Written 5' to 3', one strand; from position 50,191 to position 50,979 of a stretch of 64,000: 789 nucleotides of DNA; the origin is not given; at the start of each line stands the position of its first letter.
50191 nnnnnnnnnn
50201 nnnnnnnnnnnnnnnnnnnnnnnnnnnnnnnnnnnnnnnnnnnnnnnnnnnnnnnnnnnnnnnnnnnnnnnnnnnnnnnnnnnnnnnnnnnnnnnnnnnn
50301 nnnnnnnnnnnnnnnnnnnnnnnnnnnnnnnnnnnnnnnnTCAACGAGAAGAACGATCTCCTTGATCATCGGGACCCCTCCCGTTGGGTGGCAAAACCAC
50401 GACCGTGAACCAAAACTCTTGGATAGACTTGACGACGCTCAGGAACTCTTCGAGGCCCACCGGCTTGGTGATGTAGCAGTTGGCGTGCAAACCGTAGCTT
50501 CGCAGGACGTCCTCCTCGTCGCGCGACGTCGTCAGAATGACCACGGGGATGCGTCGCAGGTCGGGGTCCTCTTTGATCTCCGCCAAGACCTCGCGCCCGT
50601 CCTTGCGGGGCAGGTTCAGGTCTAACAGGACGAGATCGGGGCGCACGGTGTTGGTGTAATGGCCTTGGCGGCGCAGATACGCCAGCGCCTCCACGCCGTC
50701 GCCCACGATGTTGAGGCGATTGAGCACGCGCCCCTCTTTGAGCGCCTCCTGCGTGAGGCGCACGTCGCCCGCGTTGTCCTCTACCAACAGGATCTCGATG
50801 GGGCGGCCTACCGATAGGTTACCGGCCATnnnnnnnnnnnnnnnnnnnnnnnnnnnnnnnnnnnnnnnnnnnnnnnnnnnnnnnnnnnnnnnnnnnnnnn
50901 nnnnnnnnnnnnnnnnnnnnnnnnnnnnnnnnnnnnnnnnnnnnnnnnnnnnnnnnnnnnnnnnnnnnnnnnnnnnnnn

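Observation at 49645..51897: Two neighbouring sensor kinases share a ~319-bp nucleotide-identical PAS-coding block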

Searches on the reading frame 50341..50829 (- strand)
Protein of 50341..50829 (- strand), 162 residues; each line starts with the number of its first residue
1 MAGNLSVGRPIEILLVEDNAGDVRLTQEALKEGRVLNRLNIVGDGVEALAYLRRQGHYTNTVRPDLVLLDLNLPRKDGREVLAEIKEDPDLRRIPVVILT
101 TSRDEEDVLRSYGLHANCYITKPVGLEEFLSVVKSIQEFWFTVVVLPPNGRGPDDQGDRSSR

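Call 5: search_protein_families(library=pfam, proteins=[window:50341-50829:-], max_evalue=0.01)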
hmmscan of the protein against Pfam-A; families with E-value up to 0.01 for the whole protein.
window:50341-50829:- (162 aa): 1 family
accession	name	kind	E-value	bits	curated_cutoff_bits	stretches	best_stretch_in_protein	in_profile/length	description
PF00072.30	Response_reg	-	2.2e-18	66.9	30.2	1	13-133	1-110/111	Response regulator receiver domain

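Call 20: find_homologous_proteins(query=window:50341-50829:-, max_evalue=1e-20)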
Query window:50341-50829:- (162 aa): 8000 proteins with E <= 1e-20 among 8000 candidates; the best 120 are listed.
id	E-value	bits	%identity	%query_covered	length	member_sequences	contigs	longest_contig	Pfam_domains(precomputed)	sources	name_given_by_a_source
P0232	1.4e-100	352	100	100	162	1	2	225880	PF00072.31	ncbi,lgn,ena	-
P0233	1.8e-76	274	81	96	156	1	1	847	PF00072.31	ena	-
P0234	3.9e-74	266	79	96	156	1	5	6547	PF00072.31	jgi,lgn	jgi:chemotaxis family two-component system response regulator Rcp1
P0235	5.2e-73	262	79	96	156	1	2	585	PF00072.31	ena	-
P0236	3.6e-70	253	77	96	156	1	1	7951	PF00072.31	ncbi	-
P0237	2.7e-68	247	73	91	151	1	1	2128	PF00072.31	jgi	-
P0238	5.1e-68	246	-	-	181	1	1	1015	PF00072.31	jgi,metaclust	metaclust:\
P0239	1.4e-67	245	76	90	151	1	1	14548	PF00072.31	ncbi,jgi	-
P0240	2.7e-67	244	73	91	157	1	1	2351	PF00072.31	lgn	-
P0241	3.0e-67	244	73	93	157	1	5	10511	PF00072.31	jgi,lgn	jgi:CheY-like chemotaxis protein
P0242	3.3e-67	243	72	92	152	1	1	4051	PF00072.31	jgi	-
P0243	3.3e-67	243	70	93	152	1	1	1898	PF00072.31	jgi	-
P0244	5.4e-67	243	73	91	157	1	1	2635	PF00072.31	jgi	jgi:CheY-like chemotaxis protein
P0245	5.4e-67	243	72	93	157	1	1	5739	PF00072.31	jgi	jgi:CheY-like chemotaxis protein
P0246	5.5e-67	243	73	89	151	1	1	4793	PF00072.31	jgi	-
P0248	6.2e-67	243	75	90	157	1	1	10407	PF00072.31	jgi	jgi:chemotaxis family two-component system response regulator Rcp1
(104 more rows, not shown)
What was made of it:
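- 50341..50829 (-): Gene R: stand-alone receiver domain protein (162 aa) of the Rcp1-like kind. It overlaps the end of B by 11 nt and the start of A by 29 nt. Homologues at 70-81% identity are named Rcp1 or CheY-like by JGI (call 20).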

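Call 21: find_encoding_contigs(protein=P0232, flank=10000, max_places=6)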
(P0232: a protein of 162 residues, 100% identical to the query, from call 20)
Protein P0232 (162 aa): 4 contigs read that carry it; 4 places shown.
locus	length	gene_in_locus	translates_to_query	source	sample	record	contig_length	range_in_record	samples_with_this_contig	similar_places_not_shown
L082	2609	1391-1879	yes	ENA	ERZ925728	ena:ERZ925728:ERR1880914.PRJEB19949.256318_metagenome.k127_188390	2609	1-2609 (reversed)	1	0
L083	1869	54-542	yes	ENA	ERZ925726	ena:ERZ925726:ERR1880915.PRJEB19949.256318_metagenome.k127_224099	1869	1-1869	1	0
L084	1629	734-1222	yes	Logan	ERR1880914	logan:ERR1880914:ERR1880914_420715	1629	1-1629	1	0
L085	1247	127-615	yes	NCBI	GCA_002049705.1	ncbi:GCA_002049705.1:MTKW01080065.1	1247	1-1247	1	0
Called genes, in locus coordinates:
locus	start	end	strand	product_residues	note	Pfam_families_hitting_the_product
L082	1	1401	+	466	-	?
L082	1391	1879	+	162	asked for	PF00072:Response_reg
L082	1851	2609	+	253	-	?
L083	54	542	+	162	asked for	PF00072:Response_reg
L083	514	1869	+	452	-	?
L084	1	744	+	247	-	?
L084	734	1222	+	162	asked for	PF00072:Response_reg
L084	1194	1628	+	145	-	?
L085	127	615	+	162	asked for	PF00072:Response_reg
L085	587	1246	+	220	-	?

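Call 22: find_encoding_contigs(protein=P0234, flank=10000, max_places=6)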
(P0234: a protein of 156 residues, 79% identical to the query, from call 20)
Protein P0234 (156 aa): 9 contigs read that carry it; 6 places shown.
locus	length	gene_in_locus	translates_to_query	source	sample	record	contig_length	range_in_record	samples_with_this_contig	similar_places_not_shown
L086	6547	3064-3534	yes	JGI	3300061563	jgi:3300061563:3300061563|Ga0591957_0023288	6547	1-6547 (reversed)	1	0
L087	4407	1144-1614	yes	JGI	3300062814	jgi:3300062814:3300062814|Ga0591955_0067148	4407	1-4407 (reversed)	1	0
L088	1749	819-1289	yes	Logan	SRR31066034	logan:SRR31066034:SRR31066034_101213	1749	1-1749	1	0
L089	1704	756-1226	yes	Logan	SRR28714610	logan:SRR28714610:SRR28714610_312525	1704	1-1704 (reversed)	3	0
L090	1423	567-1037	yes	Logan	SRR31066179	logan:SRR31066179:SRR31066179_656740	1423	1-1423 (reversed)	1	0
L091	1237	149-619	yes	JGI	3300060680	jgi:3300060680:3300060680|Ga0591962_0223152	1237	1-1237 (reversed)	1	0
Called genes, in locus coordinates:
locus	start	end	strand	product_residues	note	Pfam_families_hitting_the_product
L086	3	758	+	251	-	?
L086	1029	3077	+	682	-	PF00989:PAS (weak), PF08448:PAS_4, PF13426:PAS_9 (weak), PF00989:PAS, PF08448:PAS_4, PF13426:PAS_9, PF00512:HisKA, PF02518:HATPase_c, +3 more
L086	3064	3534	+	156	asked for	PF00072:Response_reg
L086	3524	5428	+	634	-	PF00072:Response_reg, PF00989:PAS, PF08448:PAS_4, PF13426:PAS_9, PF07730:HisKA_3, PF13581:HATPase_c_2 (weak), PF02518:HATPase_c, PF00072:Response_reg, +1 more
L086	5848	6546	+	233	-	?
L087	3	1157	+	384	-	PF00989:PAS, PF08448:PAS_4, PF13188:PAS_8 (faint), PF13426:PAS_9, PF24820:Diguanyl_cycl_sensor (faint), PF00512:HisKA, PF02518:HATPase_c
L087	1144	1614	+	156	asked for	PF00072:Response_reg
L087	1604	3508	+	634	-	PF00072:Response_reg, PF00989:PAS, PF08448:PAS_4, PF13426:PAS_9, PF07730:HisKA_3, PF13581:HATPase_c_2 (weak), PF02518:HATPase_c, PF00072:Response_reg, +1 more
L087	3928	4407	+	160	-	?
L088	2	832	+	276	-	?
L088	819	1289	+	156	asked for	PF00072:Response_reg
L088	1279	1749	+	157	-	?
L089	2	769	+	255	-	?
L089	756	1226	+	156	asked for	PF00072:Response_reg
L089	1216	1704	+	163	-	?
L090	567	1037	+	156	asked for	PF00072:Response_reg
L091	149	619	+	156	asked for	PF00072:Response_reg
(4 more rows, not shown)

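Call 40: find_encoding_contigs(protein=P0239, flank=6000, max_places=2)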
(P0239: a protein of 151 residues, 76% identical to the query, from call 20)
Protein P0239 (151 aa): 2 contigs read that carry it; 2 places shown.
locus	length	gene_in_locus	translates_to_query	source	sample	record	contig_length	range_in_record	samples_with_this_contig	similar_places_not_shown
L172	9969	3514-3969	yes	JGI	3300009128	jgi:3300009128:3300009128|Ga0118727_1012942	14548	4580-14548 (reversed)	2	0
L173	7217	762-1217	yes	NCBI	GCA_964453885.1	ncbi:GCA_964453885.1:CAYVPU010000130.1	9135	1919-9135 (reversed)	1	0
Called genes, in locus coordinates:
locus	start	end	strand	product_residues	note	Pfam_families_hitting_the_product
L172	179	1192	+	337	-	PF13379:NMT1_2, PF04069:OpuAC (weak), PF09084:NMT1, PF16868:NMT1_3 (weak)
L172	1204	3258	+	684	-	PF00672:HAMP, PF01590:GAF, PF13185:GAF_2, PF13492:GAF_3, PF00512:HisKA, PF02518:HATPase_c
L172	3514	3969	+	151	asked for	PF00072:Response_reg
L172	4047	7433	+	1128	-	PF00072:Response_reg, PF01590:GAF, PF13185:GAF_2, PF13492:GAF_3, PF01590:GAF, PF13185:GAF_2, PF13492:GAF_3, PF13185:GAF_2, +4 more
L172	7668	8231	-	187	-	PF04519:Bactofilin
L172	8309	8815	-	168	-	PF14584:DUF4446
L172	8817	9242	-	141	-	PF02580:Tyr_Deacylase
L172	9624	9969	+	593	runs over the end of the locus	PF02463:SMC_N, PF13476:AAA_23 (weak)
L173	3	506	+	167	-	?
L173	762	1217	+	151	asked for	PF00072:Response_reg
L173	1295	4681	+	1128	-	PF00072:Response_reg, PF01590:GAF, PF13185:GAF_2, PF13492:GAF_3, PF01590:GAF, PF13185:GAF_2, PF13492:GAF_3, PF13185:GAF_2, +4 more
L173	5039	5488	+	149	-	-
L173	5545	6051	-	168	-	PF14584:DUF4446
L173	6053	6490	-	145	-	PF02580:Tyr_Deacylase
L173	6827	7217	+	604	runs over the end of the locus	PF02463:SMC_N, PF13476:AAA_23 (weak)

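Call 41: find_encoding_contigs(protein=P0248, flank=6000, max_places=2)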
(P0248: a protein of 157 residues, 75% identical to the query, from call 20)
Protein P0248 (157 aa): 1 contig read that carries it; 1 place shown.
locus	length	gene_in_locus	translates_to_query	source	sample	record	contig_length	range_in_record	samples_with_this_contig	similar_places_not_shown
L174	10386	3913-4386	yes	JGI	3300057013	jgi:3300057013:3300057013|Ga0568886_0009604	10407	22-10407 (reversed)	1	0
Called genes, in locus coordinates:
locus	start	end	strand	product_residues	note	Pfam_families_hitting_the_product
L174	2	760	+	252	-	?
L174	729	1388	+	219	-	PF00072:Response_reg, PF00196:GerE, PF04545:Sigma70_r4 (faint), PF08281:Sigma70_r4_2 (weak), PF13384:HTH_23 (faint)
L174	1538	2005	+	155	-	PF00072:Response_reg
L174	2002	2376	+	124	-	PF00072:Response_reg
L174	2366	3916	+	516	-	PF00989:PAS, PF08448:PAS_4, PF13426:PAS_9, PF08447:PAS_3, PF08448:PAS_4, PF13426:PAS_9 (weak), PF00512:HisKA, PF02518:HATPase_c, +1 more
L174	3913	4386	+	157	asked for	PF00072:Response_reg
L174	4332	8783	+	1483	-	PF00072:Response_reg, PF00989:PAS, PF08448:PAS_4, PF13188:PAS_8, PF13426:PAS_9, PF01590:GAF, PF13185:GAF_2, PF13492:GAF_3, +13 more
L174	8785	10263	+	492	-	PF00072:Response_reg, PF13188:PAS_8 (weak), PF02518:HATPase_c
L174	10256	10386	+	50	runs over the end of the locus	?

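Call 42: find_encoding_contigs(protein=P0241, flank=6000, max_places=2)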
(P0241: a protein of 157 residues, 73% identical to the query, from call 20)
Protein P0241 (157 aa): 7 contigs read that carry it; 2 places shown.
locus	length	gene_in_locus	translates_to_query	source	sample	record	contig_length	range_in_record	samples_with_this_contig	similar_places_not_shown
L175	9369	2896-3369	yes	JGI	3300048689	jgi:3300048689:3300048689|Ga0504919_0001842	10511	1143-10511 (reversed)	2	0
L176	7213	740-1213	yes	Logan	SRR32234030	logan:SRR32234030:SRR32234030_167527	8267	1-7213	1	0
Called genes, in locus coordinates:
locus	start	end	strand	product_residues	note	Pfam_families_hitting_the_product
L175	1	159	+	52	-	?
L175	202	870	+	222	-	-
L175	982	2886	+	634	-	PF00989:PAS, PF08448:PAS_4, PF13426:PAS_9, PF00989:PAS, PF08448:PAS_4, PF08447:PAS_3, PF13426:PAS_9, PF00989:PAS, +7 more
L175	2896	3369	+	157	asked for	PF00072:Response_reg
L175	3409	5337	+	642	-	PF00072:Response_reg, PF00989:PAS (weak), PF08448:PAS_4, PF00512:HisKA, PF02518:HATPase_c, PF00072:Response_reg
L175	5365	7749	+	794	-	PF00989:PAS, PF08448:PAS_4, PF13426:PAS_9, PF13426:PAS_9, PF13426:PAS_9, PF08448:PAS_4, PF00512:HisKA, PF02518:HATPase_c, +4 more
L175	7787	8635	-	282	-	PF13276:HTH_21, PF00665:rve, PF13683:rve_3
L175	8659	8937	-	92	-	PF01527:HTH_Tnp_1, PF13384:HTH_23 (weak)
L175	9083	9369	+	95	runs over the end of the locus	PF00072:Response_reg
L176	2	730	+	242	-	?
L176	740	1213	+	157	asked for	PF00072:Response_reg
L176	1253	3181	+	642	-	PF00072:Response_reg, PF00989:PAS (weak), PF08448:PAS_4, PF00512:HisKA, PF02518:HATPase_c, PF00072:Response_reg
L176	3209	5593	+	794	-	PF00989:PAS, PF08448:PAS_4, PF13426:PAS_9, PF13426:PAS_9, PF13426:PAS_9, PF08448:PAS_4, PF00512:HisKA, PF02518:HATPase_c, +4 more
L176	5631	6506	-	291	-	PF13276:HTH_21, PF00665:rve, PF13683:rve_3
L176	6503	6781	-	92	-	PF01527:HTH_Tnp_1, PF13384:HTH_23 (weak)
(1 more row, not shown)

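Call 45: search_protein_families(library=ncbifam, proteins=[window:50341-50829:-], max_evalue=0.001)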
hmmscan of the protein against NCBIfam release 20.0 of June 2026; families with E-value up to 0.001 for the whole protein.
window:50341-50829:- (162 aa): 74 families (the best 25 are shown)
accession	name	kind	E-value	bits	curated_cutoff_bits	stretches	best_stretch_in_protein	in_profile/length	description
TIGR02154.1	PhoB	equivalog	1e-13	51.1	296.2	1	13-136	5-119/226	phosphate regulon transcriptional regulator PhoB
NF007135.0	PRK09581.1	equivalog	8.1e-13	48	474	1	12-138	4-121/457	PleD family two-component system response regulator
NF040689.1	MtrAB_MtrA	equivalog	1.6e-12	47.2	300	1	59-134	38-110/219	MtrAB system response regulator MtrA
TIGR02875.1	spore_0_A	equivalog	5.4e-12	45.5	200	1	10-137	2-122/262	sporulation transcription factor Spo0A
NF040534.1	resp_reg_YycF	equivalog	7.3e-12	45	340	1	58-135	39-113/231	response regulator YycF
TIGR01387.1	cztR_silR_copR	subfamily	2.3e-11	43.8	279.2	1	13-135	1-112/218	heavy metal response regulator transcription factor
NF007546.0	PRK10161.1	equivalog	2.4e-11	43.7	471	1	59-136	42-119/229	phosphate response regulator transcription factor PhoB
NF041866.1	EpsW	equivalog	8.5e-11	41.6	200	1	13-136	8-124/131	exopolysaccharide biosynthesis response regulator EpsW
NF007935.0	PRK10651.1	equivalog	1.1e-10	41.1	250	1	58-135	47-122/216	two-component system response regulator NarL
NF051850.1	RespRegRprY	equivalog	1.3e-10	41.1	370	1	12-136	6-119/234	response regulator transcription factor RprY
NF007901.0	PRK10610.1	equivalog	1.5e-10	41.3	189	1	11-125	6-112/129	chemotaxis response regulator CheY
NF041733.1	resp_reg_CseB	equivalog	1.6e-10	40.8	350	1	12-135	2-113/228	two-component system response regulator CseB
NF045944.1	ResRegRpaBCyano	equivalog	1.8e-10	40.6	330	1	37-136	22-111/229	response regulator transcription factor RpaB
NF045991.1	RespRegCtrARhodob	equivalog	1.9e-10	40.9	350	1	12-136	2-115/224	response regulator transcription factor CtrA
NF007820.0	PRK10529.1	equivalog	2.5e-10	40.1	325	1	34-133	14-112/225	two-component system response regulator KdpE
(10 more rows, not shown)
